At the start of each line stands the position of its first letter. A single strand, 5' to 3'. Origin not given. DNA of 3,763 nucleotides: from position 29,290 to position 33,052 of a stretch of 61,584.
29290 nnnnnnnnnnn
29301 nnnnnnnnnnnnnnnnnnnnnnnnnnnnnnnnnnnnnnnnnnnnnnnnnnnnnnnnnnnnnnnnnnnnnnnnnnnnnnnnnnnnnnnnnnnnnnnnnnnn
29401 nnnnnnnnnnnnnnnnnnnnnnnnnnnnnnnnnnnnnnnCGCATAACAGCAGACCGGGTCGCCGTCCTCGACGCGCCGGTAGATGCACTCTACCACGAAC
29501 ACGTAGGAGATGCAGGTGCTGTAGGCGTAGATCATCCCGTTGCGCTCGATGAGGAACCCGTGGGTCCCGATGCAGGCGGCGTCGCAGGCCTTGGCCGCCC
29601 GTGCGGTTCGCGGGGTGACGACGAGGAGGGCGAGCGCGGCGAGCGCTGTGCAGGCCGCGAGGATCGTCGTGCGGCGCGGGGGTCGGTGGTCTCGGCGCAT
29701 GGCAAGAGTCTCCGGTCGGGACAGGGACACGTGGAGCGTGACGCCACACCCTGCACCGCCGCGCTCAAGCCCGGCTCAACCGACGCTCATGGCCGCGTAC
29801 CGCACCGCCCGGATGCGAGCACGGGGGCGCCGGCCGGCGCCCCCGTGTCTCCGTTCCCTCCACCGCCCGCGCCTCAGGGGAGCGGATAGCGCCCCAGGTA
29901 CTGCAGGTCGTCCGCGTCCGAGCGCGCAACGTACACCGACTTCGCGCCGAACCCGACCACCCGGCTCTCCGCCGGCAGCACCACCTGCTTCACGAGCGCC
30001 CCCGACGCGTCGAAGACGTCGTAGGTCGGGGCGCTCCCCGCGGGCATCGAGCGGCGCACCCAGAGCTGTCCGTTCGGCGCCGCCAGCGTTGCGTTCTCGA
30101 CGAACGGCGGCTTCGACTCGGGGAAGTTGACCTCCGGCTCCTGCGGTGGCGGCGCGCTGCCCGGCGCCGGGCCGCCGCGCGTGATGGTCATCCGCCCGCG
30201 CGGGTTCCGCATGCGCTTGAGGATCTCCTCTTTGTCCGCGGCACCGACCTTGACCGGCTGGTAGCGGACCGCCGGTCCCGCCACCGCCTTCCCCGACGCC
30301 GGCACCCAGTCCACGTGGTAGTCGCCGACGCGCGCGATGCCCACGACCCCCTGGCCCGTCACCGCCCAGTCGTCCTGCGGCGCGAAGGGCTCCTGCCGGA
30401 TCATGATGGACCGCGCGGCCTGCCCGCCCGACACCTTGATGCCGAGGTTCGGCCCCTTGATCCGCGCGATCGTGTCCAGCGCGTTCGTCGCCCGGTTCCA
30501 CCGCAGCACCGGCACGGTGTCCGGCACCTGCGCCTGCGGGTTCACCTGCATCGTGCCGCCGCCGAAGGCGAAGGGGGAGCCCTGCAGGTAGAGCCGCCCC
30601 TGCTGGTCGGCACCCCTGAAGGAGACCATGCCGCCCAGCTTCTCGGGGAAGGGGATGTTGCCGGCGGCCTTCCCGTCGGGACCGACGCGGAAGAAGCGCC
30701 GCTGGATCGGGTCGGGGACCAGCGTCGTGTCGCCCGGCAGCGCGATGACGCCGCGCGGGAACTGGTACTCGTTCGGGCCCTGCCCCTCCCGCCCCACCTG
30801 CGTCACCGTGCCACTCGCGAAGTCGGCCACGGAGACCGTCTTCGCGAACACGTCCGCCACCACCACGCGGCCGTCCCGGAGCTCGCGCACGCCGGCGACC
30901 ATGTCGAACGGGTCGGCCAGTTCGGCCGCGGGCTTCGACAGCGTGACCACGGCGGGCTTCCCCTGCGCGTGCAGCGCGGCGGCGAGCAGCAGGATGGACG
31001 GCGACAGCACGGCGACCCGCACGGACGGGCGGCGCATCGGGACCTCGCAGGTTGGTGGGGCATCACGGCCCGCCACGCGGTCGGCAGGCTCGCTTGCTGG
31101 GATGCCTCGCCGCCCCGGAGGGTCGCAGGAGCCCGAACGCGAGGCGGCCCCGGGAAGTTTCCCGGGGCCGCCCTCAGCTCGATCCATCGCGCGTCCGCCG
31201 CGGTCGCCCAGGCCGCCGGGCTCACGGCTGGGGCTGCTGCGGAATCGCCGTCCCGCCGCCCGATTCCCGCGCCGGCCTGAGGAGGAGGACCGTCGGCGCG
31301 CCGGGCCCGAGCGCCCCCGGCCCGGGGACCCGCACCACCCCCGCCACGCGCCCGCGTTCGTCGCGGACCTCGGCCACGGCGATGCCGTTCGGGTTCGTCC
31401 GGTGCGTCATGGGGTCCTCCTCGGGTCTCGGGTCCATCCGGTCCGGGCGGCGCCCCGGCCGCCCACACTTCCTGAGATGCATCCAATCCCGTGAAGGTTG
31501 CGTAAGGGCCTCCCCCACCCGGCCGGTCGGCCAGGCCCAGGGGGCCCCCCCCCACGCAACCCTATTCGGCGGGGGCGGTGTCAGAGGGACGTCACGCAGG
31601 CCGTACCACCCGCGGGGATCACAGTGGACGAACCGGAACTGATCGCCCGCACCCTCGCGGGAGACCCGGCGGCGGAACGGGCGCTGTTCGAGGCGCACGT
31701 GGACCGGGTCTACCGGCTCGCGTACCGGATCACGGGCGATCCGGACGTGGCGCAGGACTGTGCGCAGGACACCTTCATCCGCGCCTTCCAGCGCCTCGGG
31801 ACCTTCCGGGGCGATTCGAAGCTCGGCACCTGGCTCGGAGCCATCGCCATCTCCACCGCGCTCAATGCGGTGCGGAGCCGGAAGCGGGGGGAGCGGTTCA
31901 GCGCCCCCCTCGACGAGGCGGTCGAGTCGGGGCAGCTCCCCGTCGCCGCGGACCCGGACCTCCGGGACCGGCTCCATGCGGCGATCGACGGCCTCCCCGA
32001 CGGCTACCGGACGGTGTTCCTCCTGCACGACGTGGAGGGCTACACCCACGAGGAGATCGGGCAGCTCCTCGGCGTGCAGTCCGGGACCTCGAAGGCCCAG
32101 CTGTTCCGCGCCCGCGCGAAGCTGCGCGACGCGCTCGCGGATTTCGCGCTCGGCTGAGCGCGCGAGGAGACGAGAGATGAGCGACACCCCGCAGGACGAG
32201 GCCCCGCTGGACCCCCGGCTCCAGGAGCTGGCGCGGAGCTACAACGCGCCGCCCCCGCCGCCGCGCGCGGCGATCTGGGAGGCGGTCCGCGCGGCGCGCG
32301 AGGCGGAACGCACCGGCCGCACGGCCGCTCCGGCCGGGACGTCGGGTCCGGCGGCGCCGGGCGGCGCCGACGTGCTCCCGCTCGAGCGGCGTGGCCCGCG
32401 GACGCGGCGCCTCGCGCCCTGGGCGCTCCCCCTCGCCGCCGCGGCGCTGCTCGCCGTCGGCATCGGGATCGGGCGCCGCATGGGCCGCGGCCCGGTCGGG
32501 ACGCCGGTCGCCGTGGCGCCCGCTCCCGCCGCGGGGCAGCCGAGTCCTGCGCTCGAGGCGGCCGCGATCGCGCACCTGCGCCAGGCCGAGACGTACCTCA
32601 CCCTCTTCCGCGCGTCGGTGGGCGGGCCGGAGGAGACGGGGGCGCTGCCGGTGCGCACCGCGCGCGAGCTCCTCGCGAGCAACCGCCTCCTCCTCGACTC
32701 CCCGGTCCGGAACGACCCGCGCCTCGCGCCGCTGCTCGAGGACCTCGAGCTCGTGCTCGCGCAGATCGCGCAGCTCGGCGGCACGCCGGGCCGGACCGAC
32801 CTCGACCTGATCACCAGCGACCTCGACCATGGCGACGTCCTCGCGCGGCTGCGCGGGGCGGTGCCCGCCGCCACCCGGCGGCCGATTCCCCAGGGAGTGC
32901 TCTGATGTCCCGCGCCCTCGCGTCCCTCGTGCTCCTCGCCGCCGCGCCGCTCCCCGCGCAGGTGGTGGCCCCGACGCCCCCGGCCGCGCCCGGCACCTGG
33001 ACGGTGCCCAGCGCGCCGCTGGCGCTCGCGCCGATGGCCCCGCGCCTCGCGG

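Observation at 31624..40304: ECF sigma, anti-sigma, two secreted HEAT-repeat proteins, a DUF5916 outer-membrane protein and two lipoprotein paralogues form an envelope module of unknown function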

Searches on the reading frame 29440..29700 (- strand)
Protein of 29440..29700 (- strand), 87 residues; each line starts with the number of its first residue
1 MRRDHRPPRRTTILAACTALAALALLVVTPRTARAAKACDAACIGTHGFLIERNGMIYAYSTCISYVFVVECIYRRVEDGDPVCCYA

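Call 49: search_protein_families(library=pfam, proteins=[window:29440-29700:-], max_evalue=1)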
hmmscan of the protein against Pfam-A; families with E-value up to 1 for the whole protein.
window:29440-29700:- (87 aa): 1 family
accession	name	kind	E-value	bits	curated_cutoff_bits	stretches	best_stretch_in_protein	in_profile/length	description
PF11239.13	DUF3040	-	0.031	14.9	24.7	1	3-51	36-77/84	Protein of unknown function (DUF3040)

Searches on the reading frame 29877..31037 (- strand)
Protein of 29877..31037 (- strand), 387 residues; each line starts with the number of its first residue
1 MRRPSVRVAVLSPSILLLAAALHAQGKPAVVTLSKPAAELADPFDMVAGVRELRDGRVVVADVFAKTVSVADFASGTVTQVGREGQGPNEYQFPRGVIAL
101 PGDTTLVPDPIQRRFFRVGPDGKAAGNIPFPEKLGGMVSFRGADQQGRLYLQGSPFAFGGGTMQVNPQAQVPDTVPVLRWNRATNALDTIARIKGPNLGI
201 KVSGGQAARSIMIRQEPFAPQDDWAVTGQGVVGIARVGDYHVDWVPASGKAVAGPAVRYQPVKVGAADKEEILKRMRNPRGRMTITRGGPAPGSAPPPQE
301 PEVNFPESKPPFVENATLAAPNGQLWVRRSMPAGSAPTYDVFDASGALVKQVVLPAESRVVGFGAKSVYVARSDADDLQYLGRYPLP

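Call 49: search_protein_families(library=pfam, proteins=[window:29877-31037:-], max_evalue=1)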
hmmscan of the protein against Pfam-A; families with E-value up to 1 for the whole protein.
window:29877-31037:- (387 aa): 1 family
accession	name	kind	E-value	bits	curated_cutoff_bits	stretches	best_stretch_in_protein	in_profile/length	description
PF17170.10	DUF5128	-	0.49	10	22.9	1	55-93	53-91/321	6-bladed beta-propeller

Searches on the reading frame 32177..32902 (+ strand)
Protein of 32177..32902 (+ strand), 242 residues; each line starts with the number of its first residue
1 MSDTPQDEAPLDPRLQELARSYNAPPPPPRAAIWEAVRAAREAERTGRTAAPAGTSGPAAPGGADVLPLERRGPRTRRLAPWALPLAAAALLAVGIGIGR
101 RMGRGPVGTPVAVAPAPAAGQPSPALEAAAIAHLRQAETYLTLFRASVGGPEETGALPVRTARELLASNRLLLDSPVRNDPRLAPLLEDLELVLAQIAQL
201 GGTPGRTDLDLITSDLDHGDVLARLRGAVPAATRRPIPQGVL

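Call 8: search_protein_families(library=pfam, proteins=[window:32177-32902:+], max_evalue=0.01)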
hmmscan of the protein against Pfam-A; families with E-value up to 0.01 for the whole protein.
window:32177-32902:+ (242 aa): 0 families

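Call 9: search_protein_families(library=ncbifam, proteins=[window:32177-32902:+], max_evalue=0.01)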
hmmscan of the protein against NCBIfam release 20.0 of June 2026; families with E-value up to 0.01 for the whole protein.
window:32177-32902:+ (242 aa): 0 families

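Call 49: search_protein_families(library=pfam, proteins=[window:32177-32902:+], max_evalue=1)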
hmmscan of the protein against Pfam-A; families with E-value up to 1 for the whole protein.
window:32177-32902:+ (242 aa): 0 families

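Call 54: search_solved_structures(query=A4, max_evalue=10, show_alignments=2)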
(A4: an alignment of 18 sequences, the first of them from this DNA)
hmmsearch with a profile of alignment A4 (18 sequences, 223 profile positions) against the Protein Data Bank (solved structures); distinct sequences matched with E-value up to 10: 13.
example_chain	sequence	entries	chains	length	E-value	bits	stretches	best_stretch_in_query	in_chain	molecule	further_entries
1q87_A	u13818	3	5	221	0.61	12.6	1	5-92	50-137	39 kDa initiator binding protein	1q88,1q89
5vcd_A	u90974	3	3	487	1.7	11.2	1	130-214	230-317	Cytochrome P450 3A4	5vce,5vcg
4ny4_A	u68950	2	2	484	1.7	11.2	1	130-214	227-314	Cytochrome P450 3A4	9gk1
1w0e_A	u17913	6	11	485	1.7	11.2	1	130-214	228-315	CYTOCHROME P450 3A4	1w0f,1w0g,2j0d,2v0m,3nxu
1tqn_A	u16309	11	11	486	1.7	11.1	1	130-214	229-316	cytochrome P450 3A4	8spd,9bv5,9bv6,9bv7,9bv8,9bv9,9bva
7lxl_A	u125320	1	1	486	1.7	11.1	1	130-214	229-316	Cytochrome P450 3A4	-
9yk4_A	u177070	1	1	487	1.7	11.1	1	130-214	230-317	Cytochrome P450 3A4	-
3tjs_A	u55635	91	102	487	1.8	11.1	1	130-214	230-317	Cytochrome P450 3A4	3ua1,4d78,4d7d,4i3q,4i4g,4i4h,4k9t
7kvk_A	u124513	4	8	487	1.8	11.1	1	130-214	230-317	Cytochrome P450 3A4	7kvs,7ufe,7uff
8gk3_A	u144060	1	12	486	2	10.9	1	153-181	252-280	Cytochrome P450 3A7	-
9fqr_Qu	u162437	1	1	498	2.1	10.9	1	149-216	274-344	Dynein regulatory complex subunit 2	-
7mk8_A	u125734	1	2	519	2.2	10.8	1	153-181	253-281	Isoform 2 of Cytochrome P450 3A7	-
6g2j_Z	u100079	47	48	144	3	10.4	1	163-207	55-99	NADH dehydrogenase [ubiquinone] 1 alpha subcomplex subunit 13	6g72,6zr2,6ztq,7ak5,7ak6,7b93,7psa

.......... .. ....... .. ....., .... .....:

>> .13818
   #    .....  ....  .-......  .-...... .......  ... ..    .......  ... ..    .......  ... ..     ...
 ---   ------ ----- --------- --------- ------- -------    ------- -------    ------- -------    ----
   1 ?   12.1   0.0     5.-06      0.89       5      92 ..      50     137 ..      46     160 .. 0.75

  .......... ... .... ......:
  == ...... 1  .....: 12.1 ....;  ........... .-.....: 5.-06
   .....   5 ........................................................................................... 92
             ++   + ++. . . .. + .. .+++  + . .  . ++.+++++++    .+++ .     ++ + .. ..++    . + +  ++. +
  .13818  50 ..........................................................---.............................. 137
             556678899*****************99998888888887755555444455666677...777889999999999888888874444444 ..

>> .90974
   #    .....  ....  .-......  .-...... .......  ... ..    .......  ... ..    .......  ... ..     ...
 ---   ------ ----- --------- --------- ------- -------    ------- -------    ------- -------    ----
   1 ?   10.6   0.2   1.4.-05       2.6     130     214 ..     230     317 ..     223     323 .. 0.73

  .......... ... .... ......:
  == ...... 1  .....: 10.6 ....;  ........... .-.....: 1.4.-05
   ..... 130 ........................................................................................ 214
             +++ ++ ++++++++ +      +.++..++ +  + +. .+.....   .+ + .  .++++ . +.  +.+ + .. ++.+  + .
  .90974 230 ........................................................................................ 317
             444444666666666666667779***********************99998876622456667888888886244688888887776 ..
